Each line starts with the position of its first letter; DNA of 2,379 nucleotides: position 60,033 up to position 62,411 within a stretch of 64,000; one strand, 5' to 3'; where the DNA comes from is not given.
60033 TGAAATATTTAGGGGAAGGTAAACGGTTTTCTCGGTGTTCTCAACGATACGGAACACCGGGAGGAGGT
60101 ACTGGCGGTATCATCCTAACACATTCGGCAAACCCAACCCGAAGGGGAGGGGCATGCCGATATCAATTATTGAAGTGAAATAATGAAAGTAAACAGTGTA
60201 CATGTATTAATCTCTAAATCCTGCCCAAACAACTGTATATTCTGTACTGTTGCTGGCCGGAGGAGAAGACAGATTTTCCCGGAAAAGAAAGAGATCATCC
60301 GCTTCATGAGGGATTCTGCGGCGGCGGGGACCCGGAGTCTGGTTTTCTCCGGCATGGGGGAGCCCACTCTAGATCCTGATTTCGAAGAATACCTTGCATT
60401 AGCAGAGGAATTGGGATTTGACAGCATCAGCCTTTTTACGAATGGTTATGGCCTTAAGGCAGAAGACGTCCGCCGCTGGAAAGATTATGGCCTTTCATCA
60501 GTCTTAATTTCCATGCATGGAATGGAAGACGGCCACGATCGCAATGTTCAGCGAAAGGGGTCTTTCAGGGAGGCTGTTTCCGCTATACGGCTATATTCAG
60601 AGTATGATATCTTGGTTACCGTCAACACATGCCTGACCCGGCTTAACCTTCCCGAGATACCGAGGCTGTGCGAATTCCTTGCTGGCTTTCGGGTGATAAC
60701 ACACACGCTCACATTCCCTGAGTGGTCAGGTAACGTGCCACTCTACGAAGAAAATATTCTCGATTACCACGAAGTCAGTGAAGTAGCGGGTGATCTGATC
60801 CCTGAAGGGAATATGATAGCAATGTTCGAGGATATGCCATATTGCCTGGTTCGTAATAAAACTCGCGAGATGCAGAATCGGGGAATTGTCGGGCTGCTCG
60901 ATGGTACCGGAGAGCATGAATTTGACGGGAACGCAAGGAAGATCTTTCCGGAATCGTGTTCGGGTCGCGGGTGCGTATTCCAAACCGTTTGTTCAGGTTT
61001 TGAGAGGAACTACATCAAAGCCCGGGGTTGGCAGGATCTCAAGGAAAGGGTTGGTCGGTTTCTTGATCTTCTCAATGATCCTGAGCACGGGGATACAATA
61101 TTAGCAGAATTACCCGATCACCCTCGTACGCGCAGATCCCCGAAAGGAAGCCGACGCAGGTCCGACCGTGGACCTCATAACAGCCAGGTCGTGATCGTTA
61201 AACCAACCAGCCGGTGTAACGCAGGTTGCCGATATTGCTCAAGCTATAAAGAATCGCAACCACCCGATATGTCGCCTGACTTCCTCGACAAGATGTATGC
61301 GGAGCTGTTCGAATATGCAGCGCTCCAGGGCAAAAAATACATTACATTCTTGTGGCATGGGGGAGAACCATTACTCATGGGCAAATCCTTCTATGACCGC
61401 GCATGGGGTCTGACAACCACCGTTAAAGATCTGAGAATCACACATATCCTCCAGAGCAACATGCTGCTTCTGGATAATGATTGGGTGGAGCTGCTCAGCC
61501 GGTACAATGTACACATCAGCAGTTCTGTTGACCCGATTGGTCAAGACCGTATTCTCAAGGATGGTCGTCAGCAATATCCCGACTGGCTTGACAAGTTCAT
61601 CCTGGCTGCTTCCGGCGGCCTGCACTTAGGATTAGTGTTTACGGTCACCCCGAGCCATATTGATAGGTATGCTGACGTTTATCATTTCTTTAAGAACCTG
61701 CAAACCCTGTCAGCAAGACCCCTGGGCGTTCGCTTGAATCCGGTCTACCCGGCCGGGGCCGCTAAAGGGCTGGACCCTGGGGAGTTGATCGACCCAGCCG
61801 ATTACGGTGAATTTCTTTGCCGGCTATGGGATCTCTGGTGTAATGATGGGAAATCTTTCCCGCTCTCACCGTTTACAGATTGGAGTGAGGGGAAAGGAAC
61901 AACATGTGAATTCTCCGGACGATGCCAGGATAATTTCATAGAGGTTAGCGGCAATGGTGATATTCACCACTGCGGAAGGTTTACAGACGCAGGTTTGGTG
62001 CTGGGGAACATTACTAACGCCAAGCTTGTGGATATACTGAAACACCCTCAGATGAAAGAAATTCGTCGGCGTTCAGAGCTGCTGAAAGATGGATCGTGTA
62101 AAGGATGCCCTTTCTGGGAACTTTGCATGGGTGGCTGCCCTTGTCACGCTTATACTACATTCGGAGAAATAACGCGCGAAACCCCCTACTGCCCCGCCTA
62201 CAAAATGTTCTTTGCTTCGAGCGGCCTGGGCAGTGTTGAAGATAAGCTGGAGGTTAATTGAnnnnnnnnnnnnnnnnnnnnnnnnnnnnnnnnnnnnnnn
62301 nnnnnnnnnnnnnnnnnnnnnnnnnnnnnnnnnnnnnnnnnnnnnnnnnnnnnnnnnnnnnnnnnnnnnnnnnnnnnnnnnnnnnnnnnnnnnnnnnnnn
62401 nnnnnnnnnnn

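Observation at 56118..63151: Candidate new peptide-modification system: four rSAM domains around an aromatic-repeat peptide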

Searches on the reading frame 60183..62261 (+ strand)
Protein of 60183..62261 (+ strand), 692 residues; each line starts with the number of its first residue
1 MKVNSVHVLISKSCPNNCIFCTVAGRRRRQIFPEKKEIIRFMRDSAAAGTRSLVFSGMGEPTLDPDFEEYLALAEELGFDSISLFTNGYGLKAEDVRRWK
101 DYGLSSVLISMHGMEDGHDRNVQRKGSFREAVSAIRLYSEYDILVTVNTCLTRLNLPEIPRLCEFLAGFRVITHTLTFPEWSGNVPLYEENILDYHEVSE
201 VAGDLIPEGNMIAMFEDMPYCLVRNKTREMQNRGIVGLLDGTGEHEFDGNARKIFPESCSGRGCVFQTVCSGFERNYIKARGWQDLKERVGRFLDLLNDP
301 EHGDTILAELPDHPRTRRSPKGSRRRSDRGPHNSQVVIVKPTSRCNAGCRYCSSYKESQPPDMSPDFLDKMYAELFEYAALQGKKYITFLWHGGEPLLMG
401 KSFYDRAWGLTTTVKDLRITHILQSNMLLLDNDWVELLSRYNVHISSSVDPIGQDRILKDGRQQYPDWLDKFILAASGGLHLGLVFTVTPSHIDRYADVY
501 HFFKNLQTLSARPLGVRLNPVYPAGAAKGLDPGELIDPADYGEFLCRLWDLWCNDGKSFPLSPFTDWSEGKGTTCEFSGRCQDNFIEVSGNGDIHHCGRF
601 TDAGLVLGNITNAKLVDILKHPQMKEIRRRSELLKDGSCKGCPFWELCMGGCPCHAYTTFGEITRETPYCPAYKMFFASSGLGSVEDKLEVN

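Call 3: search_protein_families(library=pfam, proteins=[window:60183-62261:+], max_evalue=0.01)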
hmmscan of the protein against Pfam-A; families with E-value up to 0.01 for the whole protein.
window:60183-62261:+ (692 aa): 3 families
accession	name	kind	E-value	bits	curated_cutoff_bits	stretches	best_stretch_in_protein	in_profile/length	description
PF04055.27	Radical_SAM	-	9.6e-35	120.6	29.5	2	10-165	3-165/166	Radical SAM superfamily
PF13186.11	SPASM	-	1.1e-06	29.3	21.5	1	583-643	5-67/67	Iron-sulfur cluster-binding domain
PF19238.5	Radical_SAM_2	-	0.0076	16.4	26.7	0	11-24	19-32/151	Radical SAM-like domain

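Call 4: search_protein_families(library=ncbifam, proteins=[window:60183-62261:+], max_evalue=0.01)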
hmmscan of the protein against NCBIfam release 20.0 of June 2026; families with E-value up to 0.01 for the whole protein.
window:60183-62261:+ (692 aa): 77 families (the best 25 are shown)
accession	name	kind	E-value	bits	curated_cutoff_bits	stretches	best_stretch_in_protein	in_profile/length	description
NF041298.1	rSAM_mat_DynA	equivalog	2.3e-53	181.4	450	2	336-677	2-346/356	dynobactin maturation radical SAM/SPASM protein DynA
TIGR03942.1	sulfatase_rSAM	equivalog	2.2e-46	158.6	349.45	1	337-679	2-352/363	anaerobic sulfatase maturase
TIGR04083.1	rSAM_pep_methan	hypoth_equivalog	4e-43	147.7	300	1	337-678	2-337/376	TIGR04083 family peptide-modifying radical SAM enzyme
NF041707.1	rSAM_YhhB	equivalog_domain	1.6e-33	116.1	445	1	336-673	3-354/369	cyclophane-forming radical SAM/SPASM peptide maturase YhhB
TIGR04051.1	rSAM_NirJ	equivalog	1.6e-28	99.7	515.45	2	34-170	33-167/354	heme d1 biosynthesis radical SAM protein NirJ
NF041718.1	rSAM_phane_AMC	equivalog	8.4e-28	97.4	425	1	334-508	5-180/362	cyclophane-forming radical SAM peptide maturase AmcB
NF010321.0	PRK13758.1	equivalog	3.5e-27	95.5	441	1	337-678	6-356/370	anaerobic sulfatase-maturase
NF041300.1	rSAM_mat_DarW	exception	1.8e-26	92.9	650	1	328-655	34-369/415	radical SAM/SPASM peptide maturase DarW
TIGR04269.1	SAM_SPASM_FxsB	subfamily_domain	2.4e-26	92.6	370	1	337-674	4-355/363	FxsB family cyclophane-forming radical SAM/SPASM peptide maturase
NF010308.0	PRK13745.1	equivalog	1.9e-25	89.7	484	1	336-678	14-379/412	anaerobic sulfatase-maturation protein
TIGR04054.1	rSAM_NirJ1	equivalog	2.1e-25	89.2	650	3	10-165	42-196/387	putative heme d1 biosynthesis radical SAM protein NirJ1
TIGR04545.1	rSAM_ahbD_hemeb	equivalog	4.5e-25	88.8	500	2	10-167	6-163/339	heme b synthase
TIGR04261.1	rSAM_GlyRichRpt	subfamily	5.7e-25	88.1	310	1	339-564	1-229/363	cyclophane-forming radical SAM/SPASM peptide maturase GrrM/OscB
NF038005.1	rSAM_mat_DarE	equivalog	2.9e-24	85.6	650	2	335-452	74-190/432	darobactin maturation radical SAM/SPASM protein DarE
NF038332.1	rSAM_rare_HxsC4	exception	3.3e-24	85.7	500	1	4-225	14-246/335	radical SAM protein HxsC4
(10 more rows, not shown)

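Call 19: find_homologous_proteins(query=window:60183-62261:+, max_evalue=1e-10)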
Query window:60183-62261:+ (692 aa): 49 proteins with E <= 1e-10 among 8000 candidates.
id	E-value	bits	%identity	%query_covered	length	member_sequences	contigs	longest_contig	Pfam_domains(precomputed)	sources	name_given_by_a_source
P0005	0.0e+0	1560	100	94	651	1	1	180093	PF13186.12,PF04055.28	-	-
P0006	0.0e+0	1415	85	100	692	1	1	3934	PF13186.12,PF04055.28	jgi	jgi:uncharacterized protein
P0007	0.0e+0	1269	75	100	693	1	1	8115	PF13186.12,PF04055.28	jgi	jgi:uncharacterized protein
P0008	8.1e-290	981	82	71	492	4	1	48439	PF13186.12,PF04055.28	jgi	-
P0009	2.6e-281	953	57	99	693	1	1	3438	PF13186.12,PF04055.28,PF13353.12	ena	-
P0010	3.2e-247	840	54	99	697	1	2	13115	PF04055.28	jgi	-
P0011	1.6e-246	838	51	99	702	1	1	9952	PF04055.28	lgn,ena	-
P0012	4.6e-231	787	49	99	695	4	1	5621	PF04055.28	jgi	-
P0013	2.6e-223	761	48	99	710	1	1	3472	PF04055.28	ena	-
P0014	4.8e-214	731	46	98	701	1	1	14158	PF13186.12,PF04055.28,PF13353.12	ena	-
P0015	1.1e-213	730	46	98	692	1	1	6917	PF04055.28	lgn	-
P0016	2.3e-210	719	46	98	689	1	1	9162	PF04055.28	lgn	-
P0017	3.0e-206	705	45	99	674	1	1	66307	PF04055.28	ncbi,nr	ncbi:radical SAM protein [Candidatus Poribacteria bacterium]|nr:radical SAM protein [Candidatus Pori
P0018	2.0e-195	669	42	98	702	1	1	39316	PF04055.28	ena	-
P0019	5.0e-191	655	42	98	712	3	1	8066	PF04055.28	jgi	jgi:radical SAM protein with 4Fe4S-binding SPASM domain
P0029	4.3e-152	526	39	96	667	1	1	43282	PF04055.28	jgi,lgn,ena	-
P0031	1.1e-144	501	36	98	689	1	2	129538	PF04055.28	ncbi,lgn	-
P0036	1.3e-68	250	32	40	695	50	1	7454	PF04055.28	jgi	jgi:uncharacterized protein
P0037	1.6e-43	167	33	43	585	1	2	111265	PF04055.28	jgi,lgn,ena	-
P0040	8.6e-41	158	32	40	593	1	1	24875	PF04055.28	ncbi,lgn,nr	ncbi:MAG: radical SAM protein [Candidatus Aminicenantes bacterium]|nr:radical SAM protein [Candidatu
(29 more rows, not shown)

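Call 21: find_encoding_contigs(protein=P0015, flank=10000, max_places=2)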
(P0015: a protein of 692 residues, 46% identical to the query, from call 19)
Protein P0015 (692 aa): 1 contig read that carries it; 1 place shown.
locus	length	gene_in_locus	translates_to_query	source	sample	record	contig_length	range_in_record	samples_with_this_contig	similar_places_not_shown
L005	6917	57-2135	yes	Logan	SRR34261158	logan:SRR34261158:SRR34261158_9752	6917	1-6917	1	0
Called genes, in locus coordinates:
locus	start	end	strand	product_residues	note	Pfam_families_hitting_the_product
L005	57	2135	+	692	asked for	PF04055:Radical_SAM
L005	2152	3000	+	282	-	-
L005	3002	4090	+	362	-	PF13186:SPASM (weak)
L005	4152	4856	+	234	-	-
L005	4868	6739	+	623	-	PF04055:Radical_SAM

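Call 22: find_encoding_contigs(protein=P0017, flank=10000, max_places=2)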
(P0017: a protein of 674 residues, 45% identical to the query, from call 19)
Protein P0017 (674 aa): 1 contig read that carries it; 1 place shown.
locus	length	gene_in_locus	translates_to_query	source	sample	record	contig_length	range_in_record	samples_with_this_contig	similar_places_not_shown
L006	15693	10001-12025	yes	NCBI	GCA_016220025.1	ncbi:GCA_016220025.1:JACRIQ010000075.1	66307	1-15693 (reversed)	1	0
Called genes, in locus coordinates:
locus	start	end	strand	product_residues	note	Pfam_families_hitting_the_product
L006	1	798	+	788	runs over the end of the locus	PF00270:DEAD, PF04851:ResIII, PF18766:SWI2_SNF2, PF00271:Helicase_C, PF08463:EcoEI_R_C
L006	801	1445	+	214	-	PF02384:N6_Mtase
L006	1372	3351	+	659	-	PF02384:N6_Mtase, PF01420:Methylase_S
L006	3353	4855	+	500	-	PF19614:DUF6119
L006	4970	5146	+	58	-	PF17761:DUF1016_N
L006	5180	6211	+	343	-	PF17761:DUF1016_N, PF06250:YhcG_C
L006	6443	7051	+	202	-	PF17761:DUF1016_N, PF06250:YhcG_C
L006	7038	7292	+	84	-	PF14082:SduA_C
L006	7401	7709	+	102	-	PF01909:NTP_transf_2 (weak), PF18765:Polbeta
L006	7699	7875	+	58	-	-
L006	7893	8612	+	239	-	PF01048:PNP_UDP_1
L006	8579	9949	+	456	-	PF20903:SPL, PF04055:Radical_SAM (faint)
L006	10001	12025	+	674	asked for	PF04055:Radical_SAM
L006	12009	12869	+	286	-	-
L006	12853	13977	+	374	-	-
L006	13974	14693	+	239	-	-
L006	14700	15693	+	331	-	PF02310:B12-binding (weak), PF04055:Radical_SAM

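Call 24: find_encoding_contigs(protein=P0031, flank=10000, max_places=1)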
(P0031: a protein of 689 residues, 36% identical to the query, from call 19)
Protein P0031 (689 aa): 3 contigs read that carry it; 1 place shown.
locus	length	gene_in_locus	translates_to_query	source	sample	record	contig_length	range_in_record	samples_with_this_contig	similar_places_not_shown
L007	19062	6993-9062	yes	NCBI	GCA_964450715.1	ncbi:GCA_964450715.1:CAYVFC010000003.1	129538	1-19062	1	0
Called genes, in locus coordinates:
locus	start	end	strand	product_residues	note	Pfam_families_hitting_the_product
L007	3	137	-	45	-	?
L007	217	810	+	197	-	PF16036:Chalcone_3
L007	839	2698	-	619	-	PF12947:EGF_3 (weak), PF00084:Sushi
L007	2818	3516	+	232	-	PF04298:Zn_peptidase_2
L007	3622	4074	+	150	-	PF14907:NTP_transf_5 (weak), PF19502:DUF6036 (faint), PF08843:AbiEii (weak)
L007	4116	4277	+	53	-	-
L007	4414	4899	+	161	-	PF02412:TSP_3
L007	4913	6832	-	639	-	PF04055:Radical_SAM, PF19142:DUF5825 (faint)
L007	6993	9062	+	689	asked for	PF04055:Radical_SAM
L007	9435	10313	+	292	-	-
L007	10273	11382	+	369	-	-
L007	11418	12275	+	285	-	-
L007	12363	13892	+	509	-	PF13231:PMT_2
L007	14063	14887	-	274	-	-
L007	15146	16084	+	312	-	PF16697:Yop-YscD_cpl (weak), PF00498:FHA, PF00211:Guanylate_cyc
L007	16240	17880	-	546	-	PF00069:Pkinase, PF01636:APH (faint), PF03109:ABC1 (faint), PF07714:PK_Tyr_Ser-Thr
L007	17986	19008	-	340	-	-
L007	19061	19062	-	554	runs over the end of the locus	PF06739:SBBP (faint)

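Call 25: find_encoding_contigs(protein=P0029, flank=10000, max_places=1)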
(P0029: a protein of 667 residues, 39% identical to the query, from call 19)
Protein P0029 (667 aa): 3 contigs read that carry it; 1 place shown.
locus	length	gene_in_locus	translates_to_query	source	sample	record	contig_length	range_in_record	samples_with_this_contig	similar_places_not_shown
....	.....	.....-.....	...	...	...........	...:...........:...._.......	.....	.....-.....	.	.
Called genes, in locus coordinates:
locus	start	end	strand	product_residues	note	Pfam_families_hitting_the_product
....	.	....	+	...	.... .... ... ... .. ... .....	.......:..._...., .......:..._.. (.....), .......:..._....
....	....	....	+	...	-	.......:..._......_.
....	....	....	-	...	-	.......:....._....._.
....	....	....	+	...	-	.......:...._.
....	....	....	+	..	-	-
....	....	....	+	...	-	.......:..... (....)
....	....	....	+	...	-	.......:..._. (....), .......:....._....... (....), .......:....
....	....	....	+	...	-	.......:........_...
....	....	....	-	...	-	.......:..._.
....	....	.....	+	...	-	-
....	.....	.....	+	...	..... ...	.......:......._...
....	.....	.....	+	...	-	-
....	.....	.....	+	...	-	-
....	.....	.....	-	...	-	?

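Call 26: find_encoding_contigs(protein=P0018, flank=10000, max_places=1)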
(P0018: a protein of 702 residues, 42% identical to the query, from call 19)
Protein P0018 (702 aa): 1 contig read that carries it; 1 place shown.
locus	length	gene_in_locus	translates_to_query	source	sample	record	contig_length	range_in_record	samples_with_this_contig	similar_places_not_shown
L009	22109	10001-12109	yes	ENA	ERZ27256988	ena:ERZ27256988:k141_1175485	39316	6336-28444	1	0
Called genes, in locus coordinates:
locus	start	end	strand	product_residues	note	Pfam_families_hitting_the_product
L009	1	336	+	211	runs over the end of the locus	PF13505:OMP_b-brl (weak)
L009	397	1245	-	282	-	PF01522:Polysacc_deac_1, PF11959:DUF3473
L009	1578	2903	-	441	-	PF03951:Gln-synt_N, PF00120:Gln-synt_C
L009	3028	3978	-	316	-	PF01073:3Beta_HSD, PF01370:Epimerase, PF02719:Polysacc_synt_2 (faint), PF04321:RmlD_sub_bind (weak), PF16363:GDP_Man_Dehyd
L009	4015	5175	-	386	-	PF02350:Epimerase_2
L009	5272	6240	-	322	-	PF11959:DUF3473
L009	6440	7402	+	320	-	PF00781:DAGK_cat, PF19279:YegS_C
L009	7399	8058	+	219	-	PF18935:DUF5683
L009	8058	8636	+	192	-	PF02525:Flavodoxin_2 (weak), PF03358:FMN_red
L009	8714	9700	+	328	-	PF08240:ADH_N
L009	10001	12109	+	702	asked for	PF04055:Radical_SAM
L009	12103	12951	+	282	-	-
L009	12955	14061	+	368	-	PF13186:SPASM (weak)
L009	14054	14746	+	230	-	-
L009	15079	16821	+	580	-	PF02310:B12-binding (weak), PF04055:Radical_SAM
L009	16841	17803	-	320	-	PF18998:Flg_new_2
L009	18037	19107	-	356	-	-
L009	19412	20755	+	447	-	PF00072:Response_reg, PF00158:Sigma54_activat, PF14532:Sigma54_activ_2, PF25601:AAA_lid_14, PF02954:HTH_8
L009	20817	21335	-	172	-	PF19620:DUF6125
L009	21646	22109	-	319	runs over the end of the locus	PF01370:Epimerase, PF04321:RmlD_sub_bind, PF16363:GDP_Man_Dehyd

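Call 27: find_encoding_contigs(protein=P0008, flank=10000, max_places=1)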
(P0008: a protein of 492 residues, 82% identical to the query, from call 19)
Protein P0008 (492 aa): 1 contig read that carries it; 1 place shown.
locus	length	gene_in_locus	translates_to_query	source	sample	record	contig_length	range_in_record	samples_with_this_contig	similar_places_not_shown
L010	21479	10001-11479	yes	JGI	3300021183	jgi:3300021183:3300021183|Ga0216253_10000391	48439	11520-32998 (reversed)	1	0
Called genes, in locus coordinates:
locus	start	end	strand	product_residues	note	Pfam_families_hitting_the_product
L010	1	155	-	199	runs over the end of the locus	-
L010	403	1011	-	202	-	-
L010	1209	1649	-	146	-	PF00027:cNMP_binding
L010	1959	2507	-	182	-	PF00440:TetR_N, PF13305:TetR_C_33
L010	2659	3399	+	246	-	PF02525:Flavodoxin_2, PF03358:FMN_red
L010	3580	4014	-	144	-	-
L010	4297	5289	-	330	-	-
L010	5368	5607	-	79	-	-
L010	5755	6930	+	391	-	-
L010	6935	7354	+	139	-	-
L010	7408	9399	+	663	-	PF02310:B12-binding (weak), PF04055:Radical_SAM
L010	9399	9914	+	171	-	PF19238:Radical_SAM_2 (faint), PF04055:Radical_SAM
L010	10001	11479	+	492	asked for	PF04055:Radical_SAM, PF13186:SPASM (weak)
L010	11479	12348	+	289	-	-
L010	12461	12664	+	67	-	PF02416:TatA_B_E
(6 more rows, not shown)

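Call 44: search_protein_families(library=ncbifam, proteins=[P0037], max_evalue=0.00001)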
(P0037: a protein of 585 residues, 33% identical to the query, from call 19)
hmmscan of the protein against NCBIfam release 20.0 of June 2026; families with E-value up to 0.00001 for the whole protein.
P0037 (585 aa): 29 families (the best 25 are shown)
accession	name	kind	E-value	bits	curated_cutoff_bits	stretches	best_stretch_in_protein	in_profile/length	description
NF038332.1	rSAM_rare_HxsC4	exception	1.2e-21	77.3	500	1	292-487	19-220/335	radical SAM protein HxsC4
TIGR04340.1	rSAM_ACGX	hypoth_equivalog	4.1e-16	59.1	400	1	321-453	46-173/341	radical SAM/SPASM domain protein, ACGX system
TIGR04545.1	rSAM_ahbD_hemeb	equivalog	4.4e-16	59.3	500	1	295-458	8-171/339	heme b synthase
TIGR02668.1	moaA_archaeal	equivalog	5.4e-16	58.5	325.25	1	291-454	14-179/303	GTP 3',8-cyclase MoaA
TIGR04055.1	rSAM_NirJ2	equivalog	1.4e-15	57.7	500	1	297-467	10-179/326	putative heme d1 biosynthesis radical SAM protein NirJ2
TIGR04051.1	rSAM_NirJ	equivalog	4e-15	55.7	515.45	1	296-448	11-162/354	heme d1 biosynthesis radical SAM protein NirJ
TIGR02109.1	PQQ_syn_pqqE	equivalog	5.7e-15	55.1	381.35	1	293-476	13-196/358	pyrroloquinoline quinone biosynthesis protein PqqE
TIGR03977.1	rSAM_pair_HxsC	equivalog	1.1e-14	54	267.9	1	288-505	26-252/292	His-Xaa-Ser system radical SAM maturase HxsC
TIGR04347.1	pseudo_SAM_Halo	equivalog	8.3e-14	51.6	525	1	294-448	45-198/390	TIGR04347 family pseudo-SAM/SPASM protein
TIGR04053.2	TIGR04053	equivalog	2.3e-13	50.1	395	1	297-461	18-185/366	TIGR04053 family radical SAM/SPASM domain-containing protein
TIGR03913.1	rad_SAM_trio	equivalog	2.4e-13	49.3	591.75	1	296-479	28-209/477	GDL motif peptide-associated radical SAM/SPASM maturase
TIGR04546.1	rSAM_ahbC_deAc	equivalog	2.5e-13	49.6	650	1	294-449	46-200/390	12,18-didecarboxysiroheme deacetylase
TIGR04054.1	rSAM_NirJ1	equivalog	3.1e-13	49.1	650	1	294-447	42-195/387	putative heme d1 biosynthesis radical SAM protein NirJ1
NF001199.0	PRK00164.2-1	equivalog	9.4e-13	48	231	1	292-457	17-183/308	GTP 3',8-cyclase MoaA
TIGR03962.1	mycofact_rSAM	equivalog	1.3e-12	47.6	265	1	296-449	21-173/339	mycofactocin radical SAM maturase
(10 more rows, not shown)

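Call 47: search_solved_structures(query=window:60183-62261:+, max_evalue=0.00001)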
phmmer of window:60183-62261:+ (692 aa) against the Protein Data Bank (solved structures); distinct sequences matched with E-value up to 0.00001: 8.
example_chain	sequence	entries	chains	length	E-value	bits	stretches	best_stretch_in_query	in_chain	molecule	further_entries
4k37_A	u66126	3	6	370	1.1e-21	79.9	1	337-678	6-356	Anaerobic sulfatase-maturating enzyme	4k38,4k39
4k36_A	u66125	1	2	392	1.2e-21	79.8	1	337-678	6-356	Anaerobic sulfatase-maturating enzyme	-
9gm3_A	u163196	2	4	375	4.5e-15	58.1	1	337-671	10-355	ChlB radical SAM domain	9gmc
6efn_A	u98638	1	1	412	1.1e-13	53.5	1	9-167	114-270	Sporulation killing factor maturation protein SkfB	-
6c8v_A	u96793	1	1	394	4.4e-11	44.9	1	11-165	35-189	Coenzyme PQQ synthesis protein E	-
7tol_A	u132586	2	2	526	1.7e-07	33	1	8-117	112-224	glycerol dibiphytanyl glycerol tetraether - macrocyclic archaeol synthase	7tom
7vob_C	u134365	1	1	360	3.3e-07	32.1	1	9-167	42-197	Cytosylglucuronate decarboxylase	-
7voc_C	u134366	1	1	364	3.4e-07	32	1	9-167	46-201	Cytosylglucuronate decarboxylase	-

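Call 69: search_protein_families(library=pfam, proteins=[L005:4152-4853:+, L006:13974-14690:+, L009:14054-14743:+, L007:11418-12272:+], max_evalue=1)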
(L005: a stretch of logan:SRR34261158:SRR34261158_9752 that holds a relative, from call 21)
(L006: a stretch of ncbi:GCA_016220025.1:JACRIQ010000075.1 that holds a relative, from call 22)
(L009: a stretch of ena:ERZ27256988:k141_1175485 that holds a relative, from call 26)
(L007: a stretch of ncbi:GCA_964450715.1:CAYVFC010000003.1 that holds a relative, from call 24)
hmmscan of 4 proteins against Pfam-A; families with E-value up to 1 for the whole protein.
L005:4152-4853:+ (234 aa): 0 families

L006:13974-14690:+ (239 aa): 1 family
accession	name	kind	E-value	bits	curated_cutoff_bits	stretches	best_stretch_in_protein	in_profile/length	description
PF14277.12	DUF4364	-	0.00064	20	26.9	1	87-202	45-157/162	Domain of unknown function (DUF4364)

L009:14054-14743:+ (230 aa): 0 families

L007:11418-12272:+ (285 aa): 1 family
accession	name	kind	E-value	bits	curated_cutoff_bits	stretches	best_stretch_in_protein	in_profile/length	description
PF23623.1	GBD_IRG7_N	-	0.2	12.3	27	0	128-181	40-94/95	IRG7 N-terminal galactose binding domain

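Call 75: search_protein_families(library=ncbifam, proteins=[L005:4152-4853:+, L009:14054-14743:+, L007:11418-12272:+], max_evalue=10)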
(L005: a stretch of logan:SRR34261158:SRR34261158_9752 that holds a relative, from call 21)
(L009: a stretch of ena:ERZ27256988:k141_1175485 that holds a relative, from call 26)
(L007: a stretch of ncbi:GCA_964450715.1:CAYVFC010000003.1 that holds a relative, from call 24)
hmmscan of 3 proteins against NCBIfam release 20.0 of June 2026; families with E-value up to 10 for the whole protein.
L005:4152-4853:+ (234 aa): 4 families
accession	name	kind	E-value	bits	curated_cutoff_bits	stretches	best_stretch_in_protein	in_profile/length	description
NF058595.1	invert_tail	domain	0.031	14.6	37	1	29-62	55-88/113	lipo-invert putative C-terminal anchoring domain-containing protein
TIGR03802.1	Asp_Ala_antiprt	equivalog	0.14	10.8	546.95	1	29-94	97-162/562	aspartate-alanine antiporter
TIGR02811.1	formate_TAT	hypoth_equivalog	0.15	12.4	48.45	1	13-36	6-29/66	formate dehydrogenase region TAT target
TIGR01409.1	TAT_signal_seq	domain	0.17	12.3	16.7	1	16-36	1-17/29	twin-arginine translocation signal domain-containing protein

L009:14054-14743:+ (230 aa): 0 families

L007:11418-12272:+ (285 aa): 1 family
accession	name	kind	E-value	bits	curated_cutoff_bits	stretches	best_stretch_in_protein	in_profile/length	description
NF003712.0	PRK05325.2-4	equivalog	1.1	7.7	421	1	94-225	44-163/446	hypothetical protein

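Call 85: search_protein_families(library=padloc, proteins=[window:60183-62261:+], max_evalue=0.001)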
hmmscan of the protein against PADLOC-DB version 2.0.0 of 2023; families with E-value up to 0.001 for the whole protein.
window:60183-62261:+ (692 aa): 2 families
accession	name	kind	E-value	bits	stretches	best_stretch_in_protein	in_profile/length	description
PDLC02903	pVip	-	2.1e-21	74.6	2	6-158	2-152/257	Viperins not associated with kinases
PDLC02904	pVip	-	5.6e-21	73.2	2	9-158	8-156/262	Viperins associated with kinases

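Call 86: predict_structure(alignment_id=A6)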
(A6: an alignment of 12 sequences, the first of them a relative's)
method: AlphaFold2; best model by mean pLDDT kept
length: 234 residues; sequences in the alignment: 12
mean_pLDDT: 68.8   pTM: 0.52
mean pLDDT of the five models: 68.8, 66.9, 66.9, 64.9, 63.6
residues with pLDDT >= 90: 102; 70-90: 9; 50-70: 27; < 50: 96
segments of 3 or more residues with pLDDT < 50: 1-3, 5-10, 32-58, 179-229, 231-234
pLDDT, mean of each block of 10 residues (from residue 1): 45 54 55 46 38 45 89 94 95 97 94 96 95 94 96 95 93 59 39 42 41 46 48 42
secondary structure, 60 per line:
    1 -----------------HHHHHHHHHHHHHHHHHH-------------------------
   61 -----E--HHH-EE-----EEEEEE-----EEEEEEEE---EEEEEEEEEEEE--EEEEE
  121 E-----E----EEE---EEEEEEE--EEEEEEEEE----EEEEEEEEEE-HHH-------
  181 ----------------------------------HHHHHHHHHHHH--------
elements in order: H18-35 E80-85 E91-98 E102-113 E116-121 E132-134 E138-144 E147-155 E160-169 H215-226
